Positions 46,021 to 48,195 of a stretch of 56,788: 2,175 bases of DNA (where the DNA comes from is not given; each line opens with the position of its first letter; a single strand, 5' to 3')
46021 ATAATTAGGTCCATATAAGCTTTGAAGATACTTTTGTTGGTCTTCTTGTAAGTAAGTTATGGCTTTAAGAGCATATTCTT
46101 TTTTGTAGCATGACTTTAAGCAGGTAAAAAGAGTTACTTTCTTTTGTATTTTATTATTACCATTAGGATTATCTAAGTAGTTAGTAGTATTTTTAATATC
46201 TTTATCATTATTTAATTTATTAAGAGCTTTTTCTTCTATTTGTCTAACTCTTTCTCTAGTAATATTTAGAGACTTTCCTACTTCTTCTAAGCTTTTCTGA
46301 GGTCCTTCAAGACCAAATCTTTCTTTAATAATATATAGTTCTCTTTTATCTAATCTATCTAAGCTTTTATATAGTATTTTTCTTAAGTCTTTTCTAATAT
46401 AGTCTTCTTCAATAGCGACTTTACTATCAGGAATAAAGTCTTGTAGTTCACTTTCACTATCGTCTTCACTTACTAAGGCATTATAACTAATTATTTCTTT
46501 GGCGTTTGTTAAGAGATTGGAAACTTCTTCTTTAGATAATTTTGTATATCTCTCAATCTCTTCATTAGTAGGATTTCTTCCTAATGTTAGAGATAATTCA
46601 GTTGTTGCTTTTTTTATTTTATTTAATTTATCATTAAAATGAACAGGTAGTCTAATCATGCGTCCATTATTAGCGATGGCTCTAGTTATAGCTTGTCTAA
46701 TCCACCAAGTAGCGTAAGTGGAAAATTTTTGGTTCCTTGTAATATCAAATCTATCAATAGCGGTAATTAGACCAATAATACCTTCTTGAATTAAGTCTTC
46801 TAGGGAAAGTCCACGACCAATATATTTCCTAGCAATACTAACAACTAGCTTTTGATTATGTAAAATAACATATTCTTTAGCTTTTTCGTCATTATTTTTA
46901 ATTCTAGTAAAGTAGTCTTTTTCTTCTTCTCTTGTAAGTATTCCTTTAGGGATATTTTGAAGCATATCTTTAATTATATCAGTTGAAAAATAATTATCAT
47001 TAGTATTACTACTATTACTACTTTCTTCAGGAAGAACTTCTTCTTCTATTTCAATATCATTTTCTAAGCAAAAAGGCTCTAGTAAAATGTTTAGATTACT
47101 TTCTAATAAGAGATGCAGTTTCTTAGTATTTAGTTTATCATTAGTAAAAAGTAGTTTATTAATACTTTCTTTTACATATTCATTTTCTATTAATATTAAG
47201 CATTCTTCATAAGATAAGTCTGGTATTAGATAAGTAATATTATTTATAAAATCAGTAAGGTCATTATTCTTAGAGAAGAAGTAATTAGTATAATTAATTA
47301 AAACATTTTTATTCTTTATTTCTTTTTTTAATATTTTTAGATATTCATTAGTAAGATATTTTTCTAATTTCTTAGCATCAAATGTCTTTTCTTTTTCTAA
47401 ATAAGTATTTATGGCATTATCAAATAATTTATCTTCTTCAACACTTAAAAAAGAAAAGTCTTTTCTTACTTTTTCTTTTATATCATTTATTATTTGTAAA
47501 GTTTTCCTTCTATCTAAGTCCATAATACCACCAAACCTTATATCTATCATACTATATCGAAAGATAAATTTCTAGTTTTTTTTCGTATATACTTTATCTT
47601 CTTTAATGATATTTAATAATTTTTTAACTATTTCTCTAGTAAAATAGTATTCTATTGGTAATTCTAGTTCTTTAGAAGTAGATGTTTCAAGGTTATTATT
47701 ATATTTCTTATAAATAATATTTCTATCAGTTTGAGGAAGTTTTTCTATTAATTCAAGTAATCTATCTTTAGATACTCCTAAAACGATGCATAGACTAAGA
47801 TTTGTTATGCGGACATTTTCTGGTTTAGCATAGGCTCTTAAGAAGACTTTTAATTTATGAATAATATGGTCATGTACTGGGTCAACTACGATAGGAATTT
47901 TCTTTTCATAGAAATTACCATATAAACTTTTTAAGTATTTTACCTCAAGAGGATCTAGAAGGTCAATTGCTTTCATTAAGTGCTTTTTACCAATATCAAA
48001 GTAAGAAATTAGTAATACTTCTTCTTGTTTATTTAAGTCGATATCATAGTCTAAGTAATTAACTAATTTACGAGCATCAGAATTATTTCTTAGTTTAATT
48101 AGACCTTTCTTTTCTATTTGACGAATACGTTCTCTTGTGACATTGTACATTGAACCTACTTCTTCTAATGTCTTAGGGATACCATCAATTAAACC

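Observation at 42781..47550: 1,589-aa RpoD-like sigma factor whose ~1,100-aa C-terminal tail is an array of degenerate region-4-like modules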

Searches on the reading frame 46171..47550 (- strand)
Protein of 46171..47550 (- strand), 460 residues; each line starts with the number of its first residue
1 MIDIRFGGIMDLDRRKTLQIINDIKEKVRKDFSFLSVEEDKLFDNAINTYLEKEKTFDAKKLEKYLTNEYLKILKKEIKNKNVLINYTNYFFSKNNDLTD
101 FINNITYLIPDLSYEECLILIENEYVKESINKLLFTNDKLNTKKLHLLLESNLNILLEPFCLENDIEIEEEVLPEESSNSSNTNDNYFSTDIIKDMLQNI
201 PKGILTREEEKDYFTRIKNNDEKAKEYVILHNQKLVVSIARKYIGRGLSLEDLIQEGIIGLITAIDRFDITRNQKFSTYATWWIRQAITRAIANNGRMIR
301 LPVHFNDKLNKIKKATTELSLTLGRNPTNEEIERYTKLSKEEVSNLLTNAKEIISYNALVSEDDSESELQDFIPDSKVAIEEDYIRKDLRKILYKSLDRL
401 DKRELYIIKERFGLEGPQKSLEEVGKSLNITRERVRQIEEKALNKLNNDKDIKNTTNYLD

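Call 29: find_homologous_proteins(query=window:46171-47550:-, max_evalue=1e-20)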
Query window:46171-47550:- (460 aa): 8000 proteins with E <= 1e-20 among 8000 candidates; the best 120 are listed.
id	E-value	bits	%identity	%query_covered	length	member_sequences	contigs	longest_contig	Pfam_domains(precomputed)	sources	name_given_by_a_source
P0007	1.2e-102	362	-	-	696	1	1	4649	PF02601.21,PF04545.23,PF00140.26,PF03979.20,PF04542.21,PF04539.23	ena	-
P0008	5.8e-66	241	45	67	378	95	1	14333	PF04545.23,PF00140.26,PF03979.20,PF04542.21,PF04539.23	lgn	-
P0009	7.7e-66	241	46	67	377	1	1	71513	PF04545.23,PF00140.26,PF03979.20,PF04542.21,PF04539.23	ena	-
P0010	1.3e-65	240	45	67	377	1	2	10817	PF04545.23,PF00140.26,PF03979.20,PF04542.21,PF04539.23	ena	-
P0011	2.3e-65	239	46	63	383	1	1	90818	PF04545.23,PF00140.26,PF03979.20,PF04542.21,PF04539.23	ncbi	-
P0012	1.1e-64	237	45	67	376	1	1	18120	PF04545.23,PF00140.26,PF03979.20,PF04542.21,PF04539.23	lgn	-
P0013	1.4e-64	237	-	-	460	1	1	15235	PF02601.21,PF04545.23,PF00140.26,PF03979.20,PF04542.21,PF04539.23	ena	-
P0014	1.5e-64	237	45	67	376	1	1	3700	PF04545.23,PF00140.26,PF03979.20,PF04542.21,PF04539.23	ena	-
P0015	2.2e-64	236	45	67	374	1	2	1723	PF04545.23,PF00140.26,PF03979.20,PF04542.21,PF04539.23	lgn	-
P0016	2.4e-64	236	45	67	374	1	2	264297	PF04545.23,PF00140.26,PF03979.20,PF04542.21,PF04539.23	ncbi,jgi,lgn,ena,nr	ncbi:MAG: RNA polymerase sigma factor RpoD [Eubacterium sp.]|jgi:RNA polymerase primary sigma factor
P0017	2.8e-64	236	46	63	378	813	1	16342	PF04545.23,PF00140.26,PF03979.20,PF04542.21,PF04539.23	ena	-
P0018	4.1e-64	235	44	67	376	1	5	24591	PF04545.23,PF00140.26,PF03979.20,PF04542.21,PF04539.23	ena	-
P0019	5.1e-64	235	42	72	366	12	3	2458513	PF04545.23,PF00140.26,PF03979.20,PF04542.21,PF04539.23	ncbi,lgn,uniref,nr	ncbi:RNA polymerase sigma factor RpoD [Caproicibacterium sp. BJN0003]|uniref:RNA polymerase sigma fa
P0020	6.2e-64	235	45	63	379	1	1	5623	PF04545.23,PF00140.26,PF03979.20,PF04542.21,PF04539.23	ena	-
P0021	6.9e-64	235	45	67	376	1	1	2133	PF04545.23,PF00140.26,PF03979.20,PF04542.21,PF04539.23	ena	-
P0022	7.5e-64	234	45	67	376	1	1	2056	PF04545.23,PF00140.26,PF03979.20,PF04542.21,PF04539.23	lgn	-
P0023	9.8e-64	234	44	67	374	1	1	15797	PF04545.23,PF00140.26,PF03979.20,PF04542.21,PF04539.23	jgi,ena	-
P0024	1.1e-63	234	45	67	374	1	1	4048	PF04545.23,PF00140.26,PF03979.20,PF04542.21,PF04539.23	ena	-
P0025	1.2e-63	234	45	63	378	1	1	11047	PF04545.23,PF00140.26,PF03979.20,PF04542.21,PF04539.23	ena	-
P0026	1.3e-63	234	47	56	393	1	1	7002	PF04545.23,PF00140.26,PF03979.20,PF04542.21,PF04539.23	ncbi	-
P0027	1.9e-63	233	45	64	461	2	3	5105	PF04545.23,PF00140.26,PF03979.20,PF04542.21,PF04539.23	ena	-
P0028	2.4e-63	233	44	67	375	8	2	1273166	PF04545.23,PF00140.26,PF03979.20,PF04542.21,PF04539.23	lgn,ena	-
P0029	2.4e-63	233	46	62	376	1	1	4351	PF04545.23,PF00140.26,PF03979.20,PF04542.21,PF04539.23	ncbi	-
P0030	2.6e-63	233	44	68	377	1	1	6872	PF04545.23,PF00140.26,PF03979.20,PF04542.21,PF04539.23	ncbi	-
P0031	3.0e-63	232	43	70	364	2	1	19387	PF04545.23,PF00140.26,PF03979.20,PF04542.21,PF04539.23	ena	-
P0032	3.4e-63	232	44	68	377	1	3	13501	PF04545.23,PF00140.26,PF03979.20,PF04542.21,PF04539.23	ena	-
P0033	5.2e-63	232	45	63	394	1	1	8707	PF04545.23,PF00140.26,PF03979.20,PF04542.21,PF04539.23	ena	-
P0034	5.4e-63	232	44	68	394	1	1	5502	PF04545.23,PF00140.26,PF03979.20,PF04542.21,PF04539.23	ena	-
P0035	5.6e-63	232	46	63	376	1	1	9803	PF04545.23,PF00140.26,PF03979.20,PF04542.21,PF04539.23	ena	-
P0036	5.9e-63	231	43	71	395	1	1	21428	PF04545.23,PF00140.26,PF03979.20,PF04542.21,PF04539.23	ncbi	-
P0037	6.0e-63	231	45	63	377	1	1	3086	PF04545.23,PF00140.26,PF03979.20,PF04542.21,PF04539.23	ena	-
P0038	6.7e-63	231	46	62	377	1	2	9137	PF04545.23,PF00140.26,PF03979.20,PF04542.21,PF04539.23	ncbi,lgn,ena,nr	ncbi:MAG: RNA polymerase sigma factor RpoD [Eubacterium sp.]|nr:RNA polymerase sigma factor RpoD [Eu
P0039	6.9e-63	231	44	67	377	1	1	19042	PF04545.23,PF00140.26,PF03979.20,PF04542.21,PF04539.23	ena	-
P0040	7.1e-63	231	43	69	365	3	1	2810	PF04545.23,PF00140.26,PF03979.20,PF04542.21,PF04539.23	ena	-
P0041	7.1e-63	231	39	80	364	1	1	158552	PF04545.23,PF00140.26,PF03979.20,PF04542.21,PF04539.23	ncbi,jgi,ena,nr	ncbi:MAG: RNA polymerase sigma factor RpoD [Ruminococcaceae bacterium]|nr:RNA polymerase sigma facto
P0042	7.5e-63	231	44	65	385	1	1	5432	PF04545.23,PF00140.26,PF03979.20,PF04542.21,PF04539.23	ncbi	-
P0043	7.7e-63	231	44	68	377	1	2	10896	PF04545.23,PF00140.26,PF03979.20,PF04542.21,PF04539.23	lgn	-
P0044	7.8e-63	231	44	68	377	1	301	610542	PF04545.23,PF00140.26,PF03979.20,PF04542.21,PF04539.23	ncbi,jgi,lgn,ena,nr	ncbi:MAG: RNA polymerase sigma factor RpoD [Eubacterium sp.]|jgi:RNA polymerase primary sigma factor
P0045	7.9e-63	231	43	71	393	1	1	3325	PF04545.23,PF00140.26,PF03979.20,PF04542.21,PF04539.23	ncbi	-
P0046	1.0e-62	231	43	69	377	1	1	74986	PF04545.23,PF00140.26,PF03979.20,PF04542.21,PF04539.23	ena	-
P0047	1.1e-62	231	48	59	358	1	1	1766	PF04545.23,PF00140.26,PF04542.21,PF04539.23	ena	-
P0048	1.3e-62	230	44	67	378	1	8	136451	PF04545.23,PF00140.26,PF03979.20,PF04542.21,PF04539.23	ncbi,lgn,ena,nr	ncbi:MAG: RNA polymerase sigma factor RpoD [Eubacterium sp.]|nr:RNA polymerase sigma factor RpoD [Eu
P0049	1.4e-62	230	45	62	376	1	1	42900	PF04545.23,PF00140.26,PF03979.20,PF04542.21,PF04539.23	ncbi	-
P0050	1.4e-62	230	45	63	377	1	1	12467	PF04545.23,PF00140.26,PF03979.20,PF04542.21,PF04539.23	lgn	-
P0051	2.0e-62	230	44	63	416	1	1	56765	PF04545.23,PF00140.26,PF04542.21,PF04539.23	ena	-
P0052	2.1e-62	230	47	59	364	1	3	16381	PF04545.23,PF00140.26,PF03979.20,PF04542.21,PF04539.23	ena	-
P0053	2.2e-62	230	46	59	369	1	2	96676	PF04545.23,PF00140.26,PF03979.20,PF04542.21,PF04539.23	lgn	-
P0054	2.2e-62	230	47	59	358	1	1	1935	PF04545.23,PF00140.26,PF03979.20,PF04542.21,PF04539.23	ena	-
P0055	2.3e-62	230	47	59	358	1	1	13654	PF04545.23,PF00140.26,PF03979.20,PF04542.21,PF04539.23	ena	-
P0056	2.3e-62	230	44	68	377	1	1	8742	PF04545.23,PF00140.26,PF03979.20,PF04542.21,PF04539.23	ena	-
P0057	2.4e-62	229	44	65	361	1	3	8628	PF04545.23,PF00140.26,PF03979.20,PF04542.21,PF04539.23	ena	-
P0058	2.4e-62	229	44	65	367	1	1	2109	PF04545.23,PF00140.26,PF03979.20,PF04542.21,PF04539.23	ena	-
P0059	2.5e-62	229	45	62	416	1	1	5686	PF04545.23,PF00140.26,PF03979.20,PF04542.21,PF04539.23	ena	-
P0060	2.5e-62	229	40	74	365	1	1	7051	PF04545.23,PF00140.26,PF03979.20,PF04542.21,PF04539.23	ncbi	-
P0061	2.5e-62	229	47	61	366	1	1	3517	PF04545.23,PF00140.26,PF03979.20,PF04542.21,PF04539.23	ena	-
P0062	2.6e-62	229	45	66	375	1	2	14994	PF04545.23,PF00140.26,PF03979.20,PF04542.21,PF04539.23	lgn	-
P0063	2.6e-62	229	44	63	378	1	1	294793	PF04545.23,PF00140.26,PF03979.20,PF04542.21,PF04539.23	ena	-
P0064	2.7e-62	229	45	62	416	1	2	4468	PF04545.23,PF00140.26,PF03979.20,PF04542.21,PF04539.23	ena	-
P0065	2.8e-62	229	44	67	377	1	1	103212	PF04545.23,PF00140.26,PF03979.20,PF04542.21,PF04539.23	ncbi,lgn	-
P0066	2.9e-62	229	44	65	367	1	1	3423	PF04545.23,PF00140.26,PF03979.20,PF04542.21,PF04539.23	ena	-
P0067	2.9e-62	229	45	67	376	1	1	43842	PF04545.23,PF00140.26,PF03979.20,PF04542.21,PF04539.23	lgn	-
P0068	3.2e-62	229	45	62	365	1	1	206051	PF04545.23,PF00140.26,PF03979.20,PF04542.21,PF04539.23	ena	-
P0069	3.5e-62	229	44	65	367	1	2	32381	PF04545.23,PF00140.26,PF03979.20,PF04542.21,PF04539.23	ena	-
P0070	3.6e-62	229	48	56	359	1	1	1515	PF04545.23,PF00140.26,PF04542.21,PF04539.23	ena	-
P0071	3.6e-62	229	41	74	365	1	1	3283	PF04545.23,PF00140.26,PF03979.20,PF04542.21,PF04539.23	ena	-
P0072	3.9e-62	229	44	67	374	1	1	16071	PF04545.23,PF00140.26,PF03979.20,PF04542.21,PF04539.23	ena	-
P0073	3.9e-62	229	41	74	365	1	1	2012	PF04545.23,PF00140.26,PF03979.20,PF04542.21,PF04539.23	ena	-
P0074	4.0e-62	229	48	56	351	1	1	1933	PF04545.23,PF00140.26,PF03979.20,PF04542.21,PF04539.23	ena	-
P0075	4.0e-62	229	47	59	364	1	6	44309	PF04545.23,PF00140.26,PF03979.20,PF04542.21,PF04539.23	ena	-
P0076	4.0e-62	229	44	65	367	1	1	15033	PF04545.23,PF00140.26,PF03979.20,PF04542.21,PF04539.23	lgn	-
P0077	4.3e-62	229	43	65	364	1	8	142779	PF04545.23,PF00140.26,PF03979.20,PF04542.21,PF04539.23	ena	-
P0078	4.4e-62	229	44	65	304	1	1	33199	PF04545.23,PF00140.26,PF04542.21,PF04539.23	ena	-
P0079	4.4e-62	229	44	65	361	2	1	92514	PF04545.23,PF00140.26,PF03979.20,PF04542.21,PF04539.23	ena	-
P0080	4.5e-62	229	39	76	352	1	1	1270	PF04545.23,PF00140.26,PF04542.21,PF04539.23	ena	-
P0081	4.7e-62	229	47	59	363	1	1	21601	PF04545.23,PF00140.26,PF03979.20,PF04542.21,PF04539.23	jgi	jgi:RNA polymerase primary sigma factor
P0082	4.8e-62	228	44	63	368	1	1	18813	PF04545.23,PF00140.26,PF03979.20,PF04542.21,PF04539.23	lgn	-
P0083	4.9e-62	228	43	70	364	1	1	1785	PF04545.23,PF00140.26,PF03979.20,PF04542.21,PF04539.23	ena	-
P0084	5.4e-62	228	43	71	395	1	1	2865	PF04545.23,PF00140.26,PF03979.20,PF04542.21,PF04539.23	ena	-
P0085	5.4e-62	228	44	65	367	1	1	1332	PF04545.23,PF00140.26,PF03979.20,PF04542.21,PF04539.23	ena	-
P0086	5.9e-62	228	44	65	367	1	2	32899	PF04545.23,PF00140.26,PF03979.20,PF04542.21,PF04539.23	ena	-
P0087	6.1e-62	228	43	70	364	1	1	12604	PF04545.23,PF00140.26,PF03979.20,PF04542.21,PF04539.23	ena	-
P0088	6.3e-62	228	43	70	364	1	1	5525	PF04545.23,PF00140.26,PF03979.20,PF04542.21,PF04539.23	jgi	jgi:RNA polymerase primary sigma factor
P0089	6.4e-62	228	47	59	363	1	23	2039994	PF04545.23,PF00140.26,PF03979.20,PF04542.21,PF04539.23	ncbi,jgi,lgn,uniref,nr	ncbi:MAG: RNA polymerase sigma factor RpoD [Thermocaproicibacter melissae]|jgi:RNA polymerase primar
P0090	6.5e-62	228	44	68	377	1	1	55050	PF04545.23,PF00140.26,PF03979.20,PF04542.21,PF04539.23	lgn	-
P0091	6.5e-62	228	44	65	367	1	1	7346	PF04545.23,PF00140.26,PF03979.20,PF04542.21,PF04539.23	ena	-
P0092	6.6e-62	228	42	68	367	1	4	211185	PF04545.23,PF00140.26,PF03979.20,PF04542.21,PF04539.23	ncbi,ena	-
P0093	6.6e-62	228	44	65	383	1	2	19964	PF04545.23,PF00140.26,PF03979.20,PF04542.21,PF04539.23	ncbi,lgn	-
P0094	6.8e-62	228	44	63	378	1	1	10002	PF04545.23,PF00140.26,PF03979.20,PF04542.21,PF04539.23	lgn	-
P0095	7.1e-62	228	41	73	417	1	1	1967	PF04545.23,PF00140.26,PF03979.20,PF04542.21,PF04539.23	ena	-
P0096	7.3e-62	228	44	65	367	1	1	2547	PF04545.23,PF00140.26,PF03979.20,PF04542.21,PF04539.23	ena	-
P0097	7.5e-62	228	47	59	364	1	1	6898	PF04545.23,PF00140.26,PF03979.20,PF04542.21,PF04539.23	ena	-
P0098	8.1e-62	228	46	60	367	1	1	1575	PF04545.23,PF00140.26,PF03979.20,PF04542.21,PF04539.23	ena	-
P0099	8.8e-62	228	44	65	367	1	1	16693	PF04545.23,PF00140.26,PF03979.20,PF04542.21,PF04539.23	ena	-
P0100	9.3e-62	228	43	70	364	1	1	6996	PF04545.23,PF00140.26,PF03979.20,PF04542.21,PF04539.23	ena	-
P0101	9.3e-62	228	45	63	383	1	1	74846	PF04545.23,PF00140.26,PF03979.20,PF04542.21,PF04539.23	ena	-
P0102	1.0e-61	227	42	70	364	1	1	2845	PF04545.23,PF00140.26,PF03979.20,PF04542.21,PF04539.23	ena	-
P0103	1.0e-61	227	43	64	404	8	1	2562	PF04545.23,PF00140.26,PF03979.20,PF04542.21,PF04539.23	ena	-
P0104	1.1e-61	227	44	67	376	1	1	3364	PF04545.23,PF00140.26,PF03979.20,PF04542.21,PF04539.23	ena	-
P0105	1.1e-61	227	45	62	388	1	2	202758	PF04545.23,PF00140.26,PF03979.20,PF04542.21,PF04539.23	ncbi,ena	-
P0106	1.2e-61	227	45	62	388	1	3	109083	PF04545.23,PF00140.26,PF03979.20,PF04542.21,PF04539.23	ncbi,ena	-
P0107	1.2e-61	227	45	62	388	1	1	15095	PF04545.23,PF00140.26,PF03979.20,PF04542.21,PF04539.23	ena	-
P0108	1.2e-61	227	43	65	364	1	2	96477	PF04545.23,PF00140.26,PF03979.20,PF04542.21,PF04539.23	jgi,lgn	jgi:RNA polymerase primary sigma factor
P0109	1.2e-61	227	44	63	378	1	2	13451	PF04545.23,PF00140.26,PF03979.20,PF04542.21,PF04539.23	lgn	-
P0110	1.2e-61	227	42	74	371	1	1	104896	PF04545.23,PF00140.26,PF03979.20,PF04542.21,PF04539.23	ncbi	-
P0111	1.3e-61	227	43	70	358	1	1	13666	PF04545.23,PF00140.26,PF03979.20,PF04542.21,PF04539.23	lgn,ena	-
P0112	1.3e-61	227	45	61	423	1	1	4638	PF04545.23,PF00140.26,PF04542.21,PF04539.23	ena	-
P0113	1.3e-61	227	46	62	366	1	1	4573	PF04545.23,PF00140.26,PF03979.20,PF04542.21,PF04539.23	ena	-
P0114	1.3e-61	227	48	59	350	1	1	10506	PF04545.23,PF00140.26,PF04542.21,PF04539.23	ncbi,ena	-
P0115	1.4e-61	227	42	70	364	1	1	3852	PF04545.23,PF00140.26,PF03979.20,PF04542.21,PF04539.23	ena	-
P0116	1.4e-61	227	48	59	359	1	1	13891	PF04545.23,PF00140.26,PF03979.20,PF04542.21,PF04539.23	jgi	jgi:RNA polymerase primary sigma factor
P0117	1.4e-61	227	43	70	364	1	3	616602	PF04545.23,PF00140.26,PF03979.20,PF04542.21,PF04539.23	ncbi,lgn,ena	-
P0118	1.4e-61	227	47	59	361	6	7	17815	PF04545.23,PF00140.26,PF03979.20,PF04542.21,PF04539.23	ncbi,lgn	-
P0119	1.5e-61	227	44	62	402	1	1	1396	PF04545.23,PF00140.26,PF03979.20,PF04542.21,PF04539.23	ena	-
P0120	1.5e-61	227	43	65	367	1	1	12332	PF04545.23,PF00140.26,PF03979.20,PF04542.21,PF04539.23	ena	-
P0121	1.6e-61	227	44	65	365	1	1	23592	PF04545.23,PF00140.26,PF03979.20,PF04542.21,PF04539.23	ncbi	-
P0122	1.6e-61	227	46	65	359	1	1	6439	PF04545.23,PF00140.26,PF03979.20,PF04542.21,PF04539.23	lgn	-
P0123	1.6e-61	227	47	59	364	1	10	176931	PF04545.23,PF00140.26,PF03979.20,PF04542.21,PF04539.23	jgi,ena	jgi:RNA polymerase primary sigma factor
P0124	1.7e-61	227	42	70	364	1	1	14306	PF04545.23,PF00140.26,PF03979.20,PF04542.21,PF04539.23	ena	-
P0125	1.8e-61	227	41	74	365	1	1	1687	PF04545.23,PF00140.26,PF03979.20,PF04542.21,PF04539.23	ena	-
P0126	1.8e-61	227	39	73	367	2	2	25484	PF04545.23,PF00140.26,PF03979.20,PF04542.21,PF04539.23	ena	-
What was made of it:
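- On Primary sigma factor RpoD/SigA (group 1): Nearly all of the nearest RpoD hits carry PF00140 and most also carry PF03979 (call 29).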

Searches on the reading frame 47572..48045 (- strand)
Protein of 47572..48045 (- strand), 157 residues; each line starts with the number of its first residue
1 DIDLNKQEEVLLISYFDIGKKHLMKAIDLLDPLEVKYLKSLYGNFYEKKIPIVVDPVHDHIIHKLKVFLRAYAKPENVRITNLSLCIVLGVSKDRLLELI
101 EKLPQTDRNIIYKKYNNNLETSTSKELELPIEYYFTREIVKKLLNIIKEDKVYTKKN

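Call 81: search_protein_families(library=pfam, proteins=[window:47572-48045:-], max_evalue=10)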
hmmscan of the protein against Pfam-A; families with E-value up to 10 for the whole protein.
window:47572-48045:- (157 aa): 2 families
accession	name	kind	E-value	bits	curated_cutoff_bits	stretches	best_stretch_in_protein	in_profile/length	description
PF05491.19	RuvB_C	-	0.044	14.2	24.7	1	30-51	4-25/72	RuvB C-terminal winged helix domain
PF08281.18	Sigma70_r4_2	-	0.12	12.5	25.7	1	94-119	2-27/54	Sigma-70, region 4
